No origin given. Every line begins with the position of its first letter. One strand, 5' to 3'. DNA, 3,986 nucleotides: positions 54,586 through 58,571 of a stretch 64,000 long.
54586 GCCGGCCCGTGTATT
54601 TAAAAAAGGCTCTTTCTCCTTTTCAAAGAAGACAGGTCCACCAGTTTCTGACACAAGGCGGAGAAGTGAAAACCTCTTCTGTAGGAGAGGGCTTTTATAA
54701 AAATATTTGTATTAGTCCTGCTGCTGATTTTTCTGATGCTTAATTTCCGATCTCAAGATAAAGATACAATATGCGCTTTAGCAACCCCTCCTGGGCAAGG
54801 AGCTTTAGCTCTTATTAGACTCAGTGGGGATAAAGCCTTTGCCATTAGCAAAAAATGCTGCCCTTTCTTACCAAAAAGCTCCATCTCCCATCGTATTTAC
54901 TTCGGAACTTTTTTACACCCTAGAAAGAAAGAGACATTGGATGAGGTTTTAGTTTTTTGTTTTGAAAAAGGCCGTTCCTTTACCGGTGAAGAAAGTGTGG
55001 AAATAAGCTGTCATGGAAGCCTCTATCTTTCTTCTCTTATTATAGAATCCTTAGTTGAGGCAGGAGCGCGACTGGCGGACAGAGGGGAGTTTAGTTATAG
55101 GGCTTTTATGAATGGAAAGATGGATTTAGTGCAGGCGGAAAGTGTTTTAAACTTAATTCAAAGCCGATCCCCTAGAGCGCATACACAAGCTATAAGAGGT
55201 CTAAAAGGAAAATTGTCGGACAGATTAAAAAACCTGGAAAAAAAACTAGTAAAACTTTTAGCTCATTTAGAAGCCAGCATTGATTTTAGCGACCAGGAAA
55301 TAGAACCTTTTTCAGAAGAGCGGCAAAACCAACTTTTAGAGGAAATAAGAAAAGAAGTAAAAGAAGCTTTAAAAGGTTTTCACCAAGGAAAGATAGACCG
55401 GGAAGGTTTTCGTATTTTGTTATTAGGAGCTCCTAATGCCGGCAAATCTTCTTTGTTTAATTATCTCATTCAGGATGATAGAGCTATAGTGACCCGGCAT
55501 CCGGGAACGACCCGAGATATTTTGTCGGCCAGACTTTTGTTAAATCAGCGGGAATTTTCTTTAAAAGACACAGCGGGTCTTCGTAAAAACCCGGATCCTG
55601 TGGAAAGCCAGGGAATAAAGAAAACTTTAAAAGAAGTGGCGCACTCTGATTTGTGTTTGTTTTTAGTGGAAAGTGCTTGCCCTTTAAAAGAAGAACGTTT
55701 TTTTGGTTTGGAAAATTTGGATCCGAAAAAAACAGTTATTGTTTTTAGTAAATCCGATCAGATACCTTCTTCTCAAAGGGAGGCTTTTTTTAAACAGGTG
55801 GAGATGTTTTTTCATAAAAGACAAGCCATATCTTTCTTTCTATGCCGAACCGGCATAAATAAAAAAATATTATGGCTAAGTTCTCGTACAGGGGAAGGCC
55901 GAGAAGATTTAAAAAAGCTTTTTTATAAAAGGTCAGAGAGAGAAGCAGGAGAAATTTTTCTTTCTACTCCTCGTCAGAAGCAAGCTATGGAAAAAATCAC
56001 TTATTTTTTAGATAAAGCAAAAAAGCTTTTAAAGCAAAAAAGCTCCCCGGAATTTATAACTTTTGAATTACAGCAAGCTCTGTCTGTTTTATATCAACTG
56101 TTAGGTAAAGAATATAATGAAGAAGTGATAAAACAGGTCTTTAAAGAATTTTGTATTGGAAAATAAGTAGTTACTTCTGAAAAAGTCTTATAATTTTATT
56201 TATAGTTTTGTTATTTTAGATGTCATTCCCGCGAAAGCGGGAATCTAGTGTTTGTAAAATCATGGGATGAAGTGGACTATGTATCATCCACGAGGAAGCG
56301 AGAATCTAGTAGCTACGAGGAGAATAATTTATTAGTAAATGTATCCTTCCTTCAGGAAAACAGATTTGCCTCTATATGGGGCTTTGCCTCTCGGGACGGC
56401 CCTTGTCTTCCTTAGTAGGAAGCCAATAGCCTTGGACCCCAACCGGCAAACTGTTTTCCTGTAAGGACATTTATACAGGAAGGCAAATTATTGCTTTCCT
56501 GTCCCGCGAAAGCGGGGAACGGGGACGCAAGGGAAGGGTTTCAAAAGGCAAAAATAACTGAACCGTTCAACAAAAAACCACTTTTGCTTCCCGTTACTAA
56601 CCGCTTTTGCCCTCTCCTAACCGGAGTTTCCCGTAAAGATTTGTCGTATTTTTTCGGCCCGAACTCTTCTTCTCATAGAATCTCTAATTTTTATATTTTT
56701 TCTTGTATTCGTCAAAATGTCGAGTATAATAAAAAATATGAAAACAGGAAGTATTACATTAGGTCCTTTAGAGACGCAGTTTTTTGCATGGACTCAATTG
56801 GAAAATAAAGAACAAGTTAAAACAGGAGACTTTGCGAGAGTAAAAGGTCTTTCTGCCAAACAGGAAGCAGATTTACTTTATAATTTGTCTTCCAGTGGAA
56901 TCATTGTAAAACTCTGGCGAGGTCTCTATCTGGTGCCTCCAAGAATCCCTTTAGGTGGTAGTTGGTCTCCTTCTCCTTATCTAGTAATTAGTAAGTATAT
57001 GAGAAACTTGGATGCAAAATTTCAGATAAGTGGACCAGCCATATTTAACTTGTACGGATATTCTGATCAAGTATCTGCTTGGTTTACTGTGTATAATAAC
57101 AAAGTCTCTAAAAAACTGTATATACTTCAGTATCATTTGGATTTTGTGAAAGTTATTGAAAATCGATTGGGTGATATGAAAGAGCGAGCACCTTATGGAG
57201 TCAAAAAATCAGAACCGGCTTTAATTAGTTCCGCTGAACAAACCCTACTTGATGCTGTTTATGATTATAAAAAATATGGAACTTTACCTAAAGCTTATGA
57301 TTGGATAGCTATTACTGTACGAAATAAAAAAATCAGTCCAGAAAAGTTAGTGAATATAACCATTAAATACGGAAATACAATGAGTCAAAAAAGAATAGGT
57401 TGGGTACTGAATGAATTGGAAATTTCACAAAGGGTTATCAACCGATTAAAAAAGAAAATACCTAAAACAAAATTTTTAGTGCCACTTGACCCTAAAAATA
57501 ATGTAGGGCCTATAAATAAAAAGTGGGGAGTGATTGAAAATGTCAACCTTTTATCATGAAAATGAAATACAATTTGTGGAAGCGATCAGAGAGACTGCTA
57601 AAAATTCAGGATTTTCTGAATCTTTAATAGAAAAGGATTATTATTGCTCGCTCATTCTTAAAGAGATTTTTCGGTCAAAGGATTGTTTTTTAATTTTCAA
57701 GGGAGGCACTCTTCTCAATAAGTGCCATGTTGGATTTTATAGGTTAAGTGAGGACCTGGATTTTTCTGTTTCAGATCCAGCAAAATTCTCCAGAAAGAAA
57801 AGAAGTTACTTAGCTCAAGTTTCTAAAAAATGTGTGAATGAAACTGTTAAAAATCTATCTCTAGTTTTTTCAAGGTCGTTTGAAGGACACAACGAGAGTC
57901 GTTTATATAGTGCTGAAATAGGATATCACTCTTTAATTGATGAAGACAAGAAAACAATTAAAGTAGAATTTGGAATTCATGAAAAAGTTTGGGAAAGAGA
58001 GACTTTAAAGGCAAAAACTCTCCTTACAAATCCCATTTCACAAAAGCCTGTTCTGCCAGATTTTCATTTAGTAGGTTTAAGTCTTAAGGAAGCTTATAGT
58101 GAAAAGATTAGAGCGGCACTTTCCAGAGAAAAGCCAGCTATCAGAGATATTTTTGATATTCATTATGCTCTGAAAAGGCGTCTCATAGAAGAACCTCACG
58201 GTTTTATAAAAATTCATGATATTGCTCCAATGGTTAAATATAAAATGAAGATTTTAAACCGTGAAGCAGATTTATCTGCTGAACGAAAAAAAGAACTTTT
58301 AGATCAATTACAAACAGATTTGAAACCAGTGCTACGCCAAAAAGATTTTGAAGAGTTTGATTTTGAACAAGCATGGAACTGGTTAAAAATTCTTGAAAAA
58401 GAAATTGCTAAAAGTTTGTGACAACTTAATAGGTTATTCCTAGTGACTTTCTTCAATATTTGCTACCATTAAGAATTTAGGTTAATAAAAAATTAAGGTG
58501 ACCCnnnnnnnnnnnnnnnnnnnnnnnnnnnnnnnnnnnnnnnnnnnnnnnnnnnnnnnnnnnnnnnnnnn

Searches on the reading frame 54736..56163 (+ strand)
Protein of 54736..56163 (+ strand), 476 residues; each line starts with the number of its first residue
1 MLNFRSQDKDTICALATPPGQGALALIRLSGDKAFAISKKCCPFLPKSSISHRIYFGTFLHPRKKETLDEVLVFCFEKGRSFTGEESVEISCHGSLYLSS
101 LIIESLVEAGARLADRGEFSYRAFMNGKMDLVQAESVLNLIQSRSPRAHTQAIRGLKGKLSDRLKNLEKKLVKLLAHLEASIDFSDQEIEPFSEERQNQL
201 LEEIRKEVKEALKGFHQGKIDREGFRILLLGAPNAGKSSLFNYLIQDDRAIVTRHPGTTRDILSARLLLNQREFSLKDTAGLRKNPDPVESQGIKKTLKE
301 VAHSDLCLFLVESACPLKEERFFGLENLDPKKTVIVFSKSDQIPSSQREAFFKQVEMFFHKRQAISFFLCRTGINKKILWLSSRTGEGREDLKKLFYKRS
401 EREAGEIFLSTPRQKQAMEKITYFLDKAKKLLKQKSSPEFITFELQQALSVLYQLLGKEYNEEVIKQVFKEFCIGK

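Call 28: find_related_loci(query=window:54736-56163:+, collection=genome_contigs, flank=10000)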
Query window:54736-56163:+ (476 aa) in genome_contigs; peptide patterns used: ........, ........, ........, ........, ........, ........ (x = any residue, [..] = any of these).
599 stretches matched a pattern (row limit reached: there are more); 541 encode a relative of the query (tblastn E <= 1e-3); the best 80 are kept; 80 distinct loci.
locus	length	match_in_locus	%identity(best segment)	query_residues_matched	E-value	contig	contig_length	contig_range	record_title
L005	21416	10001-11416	85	5-476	0e+0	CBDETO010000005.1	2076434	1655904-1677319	MAG: Bdellovibrionales bacterium isolate 3909de7a-6806-4ff3-aa1f-b473fb14ec58 genome assembly, contig: contig_5, whole g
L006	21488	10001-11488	66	7-476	0e+0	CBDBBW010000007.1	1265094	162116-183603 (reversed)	MAG: Bdellovibrionales bacterium isolate dea61dae-8d83-4a52-8d99-894d0c87a452 genome assembly, contig: contig_7, whole g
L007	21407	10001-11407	69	5-476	0e+0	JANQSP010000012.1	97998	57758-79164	MAG: Bdellovibrionales bacterium isolate IP30a_bin.14 k99_258111, whole genome shotgun sequence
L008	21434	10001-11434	64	4-476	0e+0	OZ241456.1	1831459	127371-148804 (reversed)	MAG: Bdellovibrionales bacterium isolate b7f951f6-ad55-4040-9540-f2673886bfab genome assembly, chromosome: 1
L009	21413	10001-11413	60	9-472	3e-178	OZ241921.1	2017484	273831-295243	MAG: Bdellovibrionales bacterium isolate 862dbce8-506b-4fb4-becf-eb92c4bae3be genome assembly, chromosome: 1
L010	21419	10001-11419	55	1-476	3e-161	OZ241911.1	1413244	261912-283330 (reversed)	MAG: Bdellovibrionales bacterium isolate 2a0883f5-1c08-4b5e-a1ca-e6d15833d1a1 genome assembly, chromosome: 1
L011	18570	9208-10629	39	1-476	9e-109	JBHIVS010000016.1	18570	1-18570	MAG: Pseudobdellovibrionaceae bacterium isolate MAG4 WDNA01_bin.13.permissive_16, whole genome shotgun sequence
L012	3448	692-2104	41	7-476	5e-110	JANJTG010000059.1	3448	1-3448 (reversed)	MAG: Bdellovibrio sp. isolate RX1_metabat.bin.37 RX1_k141_507463, whole genome shotgun sequence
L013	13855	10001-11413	40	7-476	2e-105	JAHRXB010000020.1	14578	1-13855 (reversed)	MAG: Bdellovibrio sp. isolate DR_7_2.37 k141_27090, whole genome shotgun sequence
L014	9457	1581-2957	38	7-476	2e-94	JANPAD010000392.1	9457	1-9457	MAG: Bdellovibrio sp. isolate VAR_79_metabat_328 VAR_79_k141_350249, whole genome shotgun sequence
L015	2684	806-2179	38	5-476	7e-96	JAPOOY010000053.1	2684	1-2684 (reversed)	MAG: Bdellovibrionales bacterium isolate APA_bin_46 c_000000422474, whole genome shotgun sequence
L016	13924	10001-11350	36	7-476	1e-92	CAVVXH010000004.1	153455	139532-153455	MAG: uncultured Parachlamydiaceae bacterium isolate MFD04540.bin.3.34 genome assembly, contig: contig_16903, whole genom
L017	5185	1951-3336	34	11-476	3e-88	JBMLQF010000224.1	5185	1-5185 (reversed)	MAG: Fluviicola sp. isolate LE_27163 NODE_26928_length_5185_cov_4.377973, whole genome shotgun sequence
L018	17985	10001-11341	35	10-476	3e-87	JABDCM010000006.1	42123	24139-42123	MAG: Chlamydiae bacterium isolate BWMinHeated_Nextera47_MAG2 3300020825.a:Ga0207115_1007, whole genome shotgun sequence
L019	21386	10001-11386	34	11-476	3e-87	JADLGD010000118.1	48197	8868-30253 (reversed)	MAG: Fluviicola sp. isolate SJ411 c_000000712841, whole genome shotgun sequence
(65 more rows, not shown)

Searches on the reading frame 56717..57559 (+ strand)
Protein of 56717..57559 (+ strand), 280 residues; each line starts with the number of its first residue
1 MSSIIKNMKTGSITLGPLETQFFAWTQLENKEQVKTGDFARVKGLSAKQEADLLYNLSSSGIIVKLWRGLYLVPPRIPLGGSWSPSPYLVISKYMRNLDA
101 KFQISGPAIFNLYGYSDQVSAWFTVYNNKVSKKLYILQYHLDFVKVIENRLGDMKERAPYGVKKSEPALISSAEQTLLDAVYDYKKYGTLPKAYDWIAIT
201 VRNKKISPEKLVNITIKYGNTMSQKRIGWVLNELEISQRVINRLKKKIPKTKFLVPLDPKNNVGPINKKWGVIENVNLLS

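Call 33: search_protein_families(library=pfam, proteins=[window:56717-57559:+], max_evalue=0.01)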
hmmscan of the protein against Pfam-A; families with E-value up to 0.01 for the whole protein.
window:56717-57559:+ (280 aa): 1 family
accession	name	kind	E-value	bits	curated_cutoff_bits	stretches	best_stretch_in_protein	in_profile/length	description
PF13338.12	AbiEi_4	-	9.4e-05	22.9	25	1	32-74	12-49/49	Transcriptional regulator, AbiEi antitoxin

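Call 59: search_protein_families(library=padloc, proteins=[window:56717-57559:+], max_evalue=0.01)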
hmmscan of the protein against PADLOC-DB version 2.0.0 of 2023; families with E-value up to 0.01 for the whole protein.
window:56717-57559:+ (280 aa): 16 families
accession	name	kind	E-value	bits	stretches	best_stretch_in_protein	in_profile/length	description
PDLC02267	AbiEi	-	3.5e-23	80.3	1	19-277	6-243/252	AbiEi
PDLC02266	AbiEi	-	2.8e-17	61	1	24-278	8-254/258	AbiEi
PDLC02282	AbiEi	-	2.8e-16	57.7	1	27-277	11-255/260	AbiEi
PDLC02252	AbiEi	-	6.4e-13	46.9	1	45-276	29-253/259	AbiEi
PDLC02226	AbiEi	-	8.6e-13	46.6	1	51-154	35-136/202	AbiEi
PDLC02273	AbiEi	-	3e-10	38.5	1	51-223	33-198/205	AbiEi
PDLC02269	AbiEi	-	9.3e-10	36.2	1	33-272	12-234/251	AbiEi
PDLC02270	AbiEi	-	2.5e-08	31.3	1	44-273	25-252/265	AbiEi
PDLC02287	AbiEi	-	1.2e-07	29.6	1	38-254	17-219/253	AbiEi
PDLC02271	AbiEi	-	6.6e-07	26.8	1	31-271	21-254/263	AbiEi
PDLC02236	AbiEi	-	2.4e-06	25.3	1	34-135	16-118/207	AbiEi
PDLC02242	AbiEi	-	3.5e-05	21.6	1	48-86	28-66/207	AbiEi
PDLC02234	AbiEi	-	6.5e-05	20.8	1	30-143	7-120/191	AbiEi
PDLC02233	AbiEi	-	0.00049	17.7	1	37-150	24-136/214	AbiEi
PDLC02268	AbiEi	-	0.0026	15.3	0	53-86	28-61/204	AbiEi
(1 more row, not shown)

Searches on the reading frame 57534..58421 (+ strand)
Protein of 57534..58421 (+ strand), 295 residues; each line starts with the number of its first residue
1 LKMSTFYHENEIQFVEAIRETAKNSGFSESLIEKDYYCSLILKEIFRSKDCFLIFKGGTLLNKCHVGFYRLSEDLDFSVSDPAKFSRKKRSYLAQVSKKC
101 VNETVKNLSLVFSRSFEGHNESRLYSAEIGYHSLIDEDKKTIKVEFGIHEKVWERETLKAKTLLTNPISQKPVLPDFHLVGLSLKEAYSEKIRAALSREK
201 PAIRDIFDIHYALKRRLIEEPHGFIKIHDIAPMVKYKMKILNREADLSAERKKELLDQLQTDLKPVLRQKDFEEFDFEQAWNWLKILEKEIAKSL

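Call 33: search_protein_families(library=pfam, proteins=[window:57534-58421:+], max_evalue=0.01)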
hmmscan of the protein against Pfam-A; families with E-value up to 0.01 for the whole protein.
window:57534-58421:+ (295 aa): 1 family
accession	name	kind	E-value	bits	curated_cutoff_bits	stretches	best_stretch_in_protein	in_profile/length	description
PF08843.17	AbiEii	-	2.1e-26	93.8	22.5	1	48-280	10-235/238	Nucleotidyl transferase AbiEii toxin, Type IV TA system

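Call 59: search_protein_families(library=padloc, proteins=[window:57534-58421:+], max_evalue=0.01)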
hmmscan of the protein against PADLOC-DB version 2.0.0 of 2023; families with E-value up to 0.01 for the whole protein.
window:57534-58421:+ (295 aa): 27 families (the best 25 are shown)
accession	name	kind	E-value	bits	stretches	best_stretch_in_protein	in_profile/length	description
PDLC02304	AbiEii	-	6.2e-34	116.1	1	16-286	5-253/260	AbiEii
PDLC02292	AbiEii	-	8.5e-27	92.7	1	7-239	3-231/283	AbiEii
PDLC02321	AbiEii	-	1.9e-25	88.2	1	27-273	17-273/296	AbiEii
PDLC02323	AbiEii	-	2.7e-23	80.8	1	25-220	12-191/248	AbiEii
PDLC02289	AbiEii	-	6.5e-23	79.7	1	1-217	1-219/309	AbiEii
PDLC02297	AbiEii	-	1.3e-22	78.5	1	17-199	7-194/307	AbiEii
PDLC02302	AbiEii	-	2.6e-19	67.7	1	13-198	8-196/313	AbiEii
PDLC02317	AbiEii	-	2.8e-18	64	1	18-261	7-249/396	AbiEii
PDLC02294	AbiEii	-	6.6e-16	56.9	1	28-285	18-253/260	AbiEii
PDLC02305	AbiEii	-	1.9e-14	51.6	1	16-276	6-246/306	AbiEii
PDLC02316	AbiEii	-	2.1e-14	51.6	1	8-100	4-97/314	AbiEii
PDLC02318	AbiEii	-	1.9e-12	45.1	1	50-217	41-188/280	AbiEii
PDLC02296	AbiEii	-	3.9e-11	40.6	1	16-281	6-266/282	AbiEii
PDLC02322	AbiEii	-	4.4e-11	40.8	1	8-104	6-101/324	AbiEii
PDLC02290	AbiEii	-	1.5e-09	35.8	1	48-218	21-165/290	AbiEii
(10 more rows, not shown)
